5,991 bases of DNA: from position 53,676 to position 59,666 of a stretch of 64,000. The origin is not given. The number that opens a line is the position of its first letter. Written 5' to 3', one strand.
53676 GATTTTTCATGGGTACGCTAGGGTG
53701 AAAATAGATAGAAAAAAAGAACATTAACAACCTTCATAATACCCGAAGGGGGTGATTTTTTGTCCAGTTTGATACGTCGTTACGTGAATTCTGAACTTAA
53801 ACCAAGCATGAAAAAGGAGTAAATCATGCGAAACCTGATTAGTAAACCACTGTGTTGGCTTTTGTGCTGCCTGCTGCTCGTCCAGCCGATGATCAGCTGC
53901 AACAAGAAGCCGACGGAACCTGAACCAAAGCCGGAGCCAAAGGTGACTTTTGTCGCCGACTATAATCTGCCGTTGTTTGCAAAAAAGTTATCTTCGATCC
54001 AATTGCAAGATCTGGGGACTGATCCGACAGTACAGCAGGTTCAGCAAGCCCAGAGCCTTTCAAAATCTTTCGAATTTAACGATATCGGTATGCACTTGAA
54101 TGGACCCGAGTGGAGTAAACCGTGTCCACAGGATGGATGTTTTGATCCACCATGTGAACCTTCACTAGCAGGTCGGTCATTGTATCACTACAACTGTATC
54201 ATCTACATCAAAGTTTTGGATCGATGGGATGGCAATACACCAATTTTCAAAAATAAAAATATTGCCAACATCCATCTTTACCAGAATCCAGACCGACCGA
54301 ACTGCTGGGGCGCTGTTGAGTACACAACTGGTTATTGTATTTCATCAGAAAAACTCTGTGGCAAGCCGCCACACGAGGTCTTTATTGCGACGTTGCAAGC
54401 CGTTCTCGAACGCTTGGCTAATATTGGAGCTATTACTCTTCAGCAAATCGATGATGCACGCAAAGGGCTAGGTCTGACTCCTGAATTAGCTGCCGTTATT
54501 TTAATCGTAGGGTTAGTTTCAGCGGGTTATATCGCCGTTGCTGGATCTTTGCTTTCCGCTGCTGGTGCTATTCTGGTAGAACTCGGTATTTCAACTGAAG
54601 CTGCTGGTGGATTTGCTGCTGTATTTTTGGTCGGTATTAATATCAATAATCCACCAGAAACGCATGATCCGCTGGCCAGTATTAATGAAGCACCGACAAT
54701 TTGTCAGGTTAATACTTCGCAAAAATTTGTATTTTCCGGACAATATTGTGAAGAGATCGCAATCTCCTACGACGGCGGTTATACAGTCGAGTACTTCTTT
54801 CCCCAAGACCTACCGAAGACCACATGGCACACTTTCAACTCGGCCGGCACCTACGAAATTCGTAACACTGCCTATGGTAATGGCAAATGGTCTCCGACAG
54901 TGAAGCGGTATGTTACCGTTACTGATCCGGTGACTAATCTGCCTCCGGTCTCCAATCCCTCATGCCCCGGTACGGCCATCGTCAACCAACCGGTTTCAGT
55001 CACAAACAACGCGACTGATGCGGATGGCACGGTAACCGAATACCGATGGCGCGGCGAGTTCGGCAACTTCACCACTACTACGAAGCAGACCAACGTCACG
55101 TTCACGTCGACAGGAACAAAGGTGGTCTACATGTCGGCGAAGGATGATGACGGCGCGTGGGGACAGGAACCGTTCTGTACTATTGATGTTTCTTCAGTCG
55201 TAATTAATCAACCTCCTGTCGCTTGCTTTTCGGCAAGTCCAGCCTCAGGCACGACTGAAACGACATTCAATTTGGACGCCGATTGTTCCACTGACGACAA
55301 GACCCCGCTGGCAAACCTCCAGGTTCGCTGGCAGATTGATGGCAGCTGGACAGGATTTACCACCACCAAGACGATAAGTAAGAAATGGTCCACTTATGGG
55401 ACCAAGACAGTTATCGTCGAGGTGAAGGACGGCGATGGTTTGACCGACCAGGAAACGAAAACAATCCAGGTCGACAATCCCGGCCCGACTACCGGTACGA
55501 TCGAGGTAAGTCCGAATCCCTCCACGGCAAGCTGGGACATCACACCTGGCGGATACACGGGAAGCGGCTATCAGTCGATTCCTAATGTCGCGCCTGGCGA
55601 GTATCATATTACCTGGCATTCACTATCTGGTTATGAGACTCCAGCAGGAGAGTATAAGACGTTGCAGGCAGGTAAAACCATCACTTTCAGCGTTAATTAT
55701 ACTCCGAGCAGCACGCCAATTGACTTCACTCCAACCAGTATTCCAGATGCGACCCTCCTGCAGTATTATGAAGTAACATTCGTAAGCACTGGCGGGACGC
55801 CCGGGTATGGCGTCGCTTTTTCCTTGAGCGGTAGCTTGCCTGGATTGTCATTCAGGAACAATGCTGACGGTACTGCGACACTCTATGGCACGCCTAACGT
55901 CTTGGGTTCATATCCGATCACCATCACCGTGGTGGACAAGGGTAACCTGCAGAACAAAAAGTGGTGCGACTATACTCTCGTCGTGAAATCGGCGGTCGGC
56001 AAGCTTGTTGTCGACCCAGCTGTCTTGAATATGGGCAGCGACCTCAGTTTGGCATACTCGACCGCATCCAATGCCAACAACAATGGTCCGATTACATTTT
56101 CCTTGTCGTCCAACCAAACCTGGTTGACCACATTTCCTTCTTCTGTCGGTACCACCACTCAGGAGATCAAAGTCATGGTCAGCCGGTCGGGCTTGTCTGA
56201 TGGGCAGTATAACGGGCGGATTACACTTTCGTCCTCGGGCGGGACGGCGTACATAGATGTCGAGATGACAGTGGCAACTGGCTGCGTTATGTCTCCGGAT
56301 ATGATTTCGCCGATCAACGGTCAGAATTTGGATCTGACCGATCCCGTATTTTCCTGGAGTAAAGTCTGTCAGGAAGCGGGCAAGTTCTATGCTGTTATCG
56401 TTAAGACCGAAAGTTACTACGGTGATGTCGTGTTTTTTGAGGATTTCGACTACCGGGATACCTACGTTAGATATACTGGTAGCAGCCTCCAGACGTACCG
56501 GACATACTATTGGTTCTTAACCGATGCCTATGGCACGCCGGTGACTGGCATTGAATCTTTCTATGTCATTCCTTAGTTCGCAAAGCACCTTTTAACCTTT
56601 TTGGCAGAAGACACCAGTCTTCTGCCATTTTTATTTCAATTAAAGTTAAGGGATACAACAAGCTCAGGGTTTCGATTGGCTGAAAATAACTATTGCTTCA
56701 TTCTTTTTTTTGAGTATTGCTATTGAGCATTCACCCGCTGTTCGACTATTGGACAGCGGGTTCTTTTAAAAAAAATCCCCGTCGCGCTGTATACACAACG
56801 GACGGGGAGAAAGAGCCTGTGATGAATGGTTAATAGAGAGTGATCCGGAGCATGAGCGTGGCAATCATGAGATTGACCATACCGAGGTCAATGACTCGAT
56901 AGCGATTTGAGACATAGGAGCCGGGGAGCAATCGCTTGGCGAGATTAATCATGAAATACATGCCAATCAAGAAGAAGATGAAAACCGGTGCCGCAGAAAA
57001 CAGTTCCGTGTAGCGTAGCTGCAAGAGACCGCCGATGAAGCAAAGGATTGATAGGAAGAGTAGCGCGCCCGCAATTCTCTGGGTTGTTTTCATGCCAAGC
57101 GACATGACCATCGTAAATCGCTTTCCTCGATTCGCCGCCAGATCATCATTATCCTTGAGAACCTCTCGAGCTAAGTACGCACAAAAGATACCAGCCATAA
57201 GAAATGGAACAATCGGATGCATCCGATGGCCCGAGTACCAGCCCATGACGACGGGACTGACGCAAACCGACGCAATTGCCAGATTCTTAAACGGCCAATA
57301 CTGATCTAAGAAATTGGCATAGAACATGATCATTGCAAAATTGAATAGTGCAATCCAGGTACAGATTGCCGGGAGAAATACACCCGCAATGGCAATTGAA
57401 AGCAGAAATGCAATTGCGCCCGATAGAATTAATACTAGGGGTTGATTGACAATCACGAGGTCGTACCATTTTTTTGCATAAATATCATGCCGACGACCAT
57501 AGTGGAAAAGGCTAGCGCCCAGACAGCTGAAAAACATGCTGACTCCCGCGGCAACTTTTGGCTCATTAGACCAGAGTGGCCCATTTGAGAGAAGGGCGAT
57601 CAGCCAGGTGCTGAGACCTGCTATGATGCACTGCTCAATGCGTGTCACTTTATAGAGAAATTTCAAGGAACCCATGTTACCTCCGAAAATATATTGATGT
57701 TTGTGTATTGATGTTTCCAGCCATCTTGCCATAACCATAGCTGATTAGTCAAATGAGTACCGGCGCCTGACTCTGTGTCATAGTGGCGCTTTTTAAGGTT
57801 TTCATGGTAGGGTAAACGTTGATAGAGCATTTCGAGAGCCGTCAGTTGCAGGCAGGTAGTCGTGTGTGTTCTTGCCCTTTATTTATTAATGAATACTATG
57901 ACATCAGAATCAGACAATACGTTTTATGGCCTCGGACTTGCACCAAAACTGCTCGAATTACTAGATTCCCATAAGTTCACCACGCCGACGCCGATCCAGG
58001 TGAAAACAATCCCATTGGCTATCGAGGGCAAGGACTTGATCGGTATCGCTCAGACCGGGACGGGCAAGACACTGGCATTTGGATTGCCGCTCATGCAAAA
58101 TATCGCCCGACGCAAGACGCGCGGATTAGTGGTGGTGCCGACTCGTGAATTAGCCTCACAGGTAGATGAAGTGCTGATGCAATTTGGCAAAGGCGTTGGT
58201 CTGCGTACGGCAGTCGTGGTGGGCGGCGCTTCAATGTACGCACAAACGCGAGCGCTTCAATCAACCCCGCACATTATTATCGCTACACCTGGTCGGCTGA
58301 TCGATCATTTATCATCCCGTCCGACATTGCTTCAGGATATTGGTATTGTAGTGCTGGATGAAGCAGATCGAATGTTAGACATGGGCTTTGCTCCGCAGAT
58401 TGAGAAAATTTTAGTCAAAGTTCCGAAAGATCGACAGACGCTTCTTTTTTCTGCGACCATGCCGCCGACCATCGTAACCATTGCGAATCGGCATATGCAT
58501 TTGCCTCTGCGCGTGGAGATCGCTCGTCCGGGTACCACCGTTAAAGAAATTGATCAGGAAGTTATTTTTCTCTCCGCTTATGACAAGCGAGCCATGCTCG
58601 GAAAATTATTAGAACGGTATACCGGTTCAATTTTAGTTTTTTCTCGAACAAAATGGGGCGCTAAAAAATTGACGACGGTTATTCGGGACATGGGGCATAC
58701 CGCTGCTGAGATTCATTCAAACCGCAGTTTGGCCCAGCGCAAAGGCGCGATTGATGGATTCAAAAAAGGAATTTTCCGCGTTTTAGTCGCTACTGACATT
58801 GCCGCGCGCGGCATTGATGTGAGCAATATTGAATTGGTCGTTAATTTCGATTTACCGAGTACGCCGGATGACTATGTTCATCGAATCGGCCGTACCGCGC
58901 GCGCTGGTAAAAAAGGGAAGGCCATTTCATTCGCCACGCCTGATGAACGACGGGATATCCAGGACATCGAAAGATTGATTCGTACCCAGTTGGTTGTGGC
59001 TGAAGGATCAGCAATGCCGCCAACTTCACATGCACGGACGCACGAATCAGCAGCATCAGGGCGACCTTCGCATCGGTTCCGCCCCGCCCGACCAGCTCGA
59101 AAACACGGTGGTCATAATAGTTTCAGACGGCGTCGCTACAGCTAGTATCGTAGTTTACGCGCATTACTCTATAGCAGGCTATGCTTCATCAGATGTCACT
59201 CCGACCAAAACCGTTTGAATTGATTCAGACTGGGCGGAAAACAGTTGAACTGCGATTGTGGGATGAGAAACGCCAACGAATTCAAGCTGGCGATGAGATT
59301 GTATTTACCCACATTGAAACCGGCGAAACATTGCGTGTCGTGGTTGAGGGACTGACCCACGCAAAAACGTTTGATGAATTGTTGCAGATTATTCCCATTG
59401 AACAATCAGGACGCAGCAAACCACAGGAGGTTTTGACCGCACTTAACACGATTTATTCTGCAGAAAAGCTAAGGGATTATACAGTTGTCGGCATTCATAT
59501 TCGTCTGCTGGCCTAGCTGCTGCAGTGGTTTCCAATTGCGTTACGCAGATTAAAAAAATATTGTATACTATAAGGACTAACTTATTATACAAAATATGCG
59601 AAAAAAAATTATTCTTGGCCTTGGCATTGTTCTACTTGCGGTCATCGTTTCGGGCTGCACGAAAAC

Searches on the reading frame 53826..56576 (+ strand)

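Call 73: search_protein_families(library=pfam, proteins=[window:53826-56576:+], max_evalue=0.0001)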
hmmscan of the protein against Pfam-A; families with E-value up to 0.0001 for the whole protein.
window:53826-56576:+ (916 aa): 1 family
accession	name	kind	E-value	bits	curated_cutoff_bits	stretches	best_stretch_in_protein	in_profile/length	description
PF18911.6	PKD_4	-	4.5e-09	36.7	27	1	461-549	1-83/85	PKD domain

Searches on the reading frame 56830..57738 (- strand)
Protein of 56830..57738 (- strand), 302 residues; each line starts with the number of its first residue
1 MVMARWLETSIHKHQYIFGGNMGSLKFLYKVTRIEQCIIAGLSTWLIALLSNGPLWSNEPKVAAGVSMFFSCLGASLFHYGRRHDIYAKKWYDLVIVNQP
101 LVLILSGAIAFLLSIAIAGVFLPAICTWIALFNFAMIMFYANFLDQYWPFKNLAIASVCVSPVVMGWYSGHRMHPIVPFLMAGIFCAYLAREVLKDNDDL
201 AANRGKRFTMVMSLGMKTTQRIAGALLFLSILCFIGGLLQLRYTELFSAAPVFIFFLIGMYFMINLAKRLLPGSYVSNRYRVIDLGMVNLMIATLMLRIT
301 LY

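Call 75: search_protein_families(library=pfam, proteins=[window:56830-57738:-], max_evalue=0.001)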
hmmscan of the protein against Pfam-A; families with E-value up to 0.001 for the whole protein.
window:56830-57738:- (302 aa): 1 family
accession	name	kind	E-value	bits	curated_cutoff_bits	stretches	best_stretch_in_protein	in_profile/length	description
PF01040.23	UbiA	-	5.3e-09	36.2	34.2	1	105-264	71-229/250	UbiA prenyltransferase family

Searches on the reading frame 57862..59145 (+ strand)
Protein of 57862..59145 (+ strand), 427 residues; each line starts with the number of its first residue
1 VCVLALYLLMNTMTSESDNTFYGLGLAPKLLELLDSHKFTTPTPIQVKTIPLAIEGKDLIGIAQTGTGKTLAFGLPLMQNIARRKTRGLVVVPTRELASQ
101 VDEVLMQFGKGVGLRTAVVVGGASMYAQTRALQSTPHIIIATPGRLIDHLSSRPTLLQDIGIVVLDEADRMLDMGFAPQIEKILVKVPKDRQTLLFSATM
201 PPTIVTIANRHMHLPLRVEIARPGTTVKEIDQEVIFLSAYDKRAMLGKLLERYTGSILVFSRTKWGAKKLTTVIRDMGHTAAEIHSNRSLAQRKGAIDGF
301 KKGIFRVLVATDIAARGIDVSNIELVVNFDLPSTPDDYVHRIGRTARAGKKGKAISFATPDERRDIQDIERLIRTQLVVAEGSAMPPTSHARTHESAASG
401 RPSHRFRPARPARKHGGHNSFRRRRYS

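Call 75: search_protein_families(library=pfam, proteins=[window:57862-59145:+], max_evalue=0.001)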
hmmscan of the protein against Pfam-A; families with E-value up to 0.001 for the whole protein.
window:57862-59145:+ (427 aa): 3 families
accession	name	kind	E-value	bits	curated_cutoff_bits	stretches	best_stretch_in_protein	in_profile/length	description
PF00270.35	DEAD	-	6e-50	169.7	26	1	43-204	1-164/167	DEAD/DEAH box helicase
PF00271.37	Helicase_C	-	8.8e-28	97.2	23.5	1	242-349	2-110/110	Helicase conserved C-terminal domain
PF04851.21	ResIII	-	1.7e-08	35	22.5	1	62-200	29-162/164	Type III restriction enzyme, res subunit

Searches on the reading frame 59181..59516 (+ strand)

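Call 75: search_protein_families(library=pfam, proteins=[window:59181-59516:+], max_evalue=0.001)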
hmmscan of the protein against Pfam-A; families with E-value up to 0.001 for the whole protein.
window:59181-59516:+ (111 aa): 2 families
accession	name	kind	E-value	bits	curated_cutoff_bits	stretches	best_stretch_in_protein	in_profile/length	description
PF04266.20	ASCH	-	4.9e-13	50.1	21.2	1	5-109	1-101/103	ASCH domain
PF12961.13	DUF3850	-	0.00085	19.9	22.9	0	3-47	2-43/77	Domain of unknown function (DUF3850)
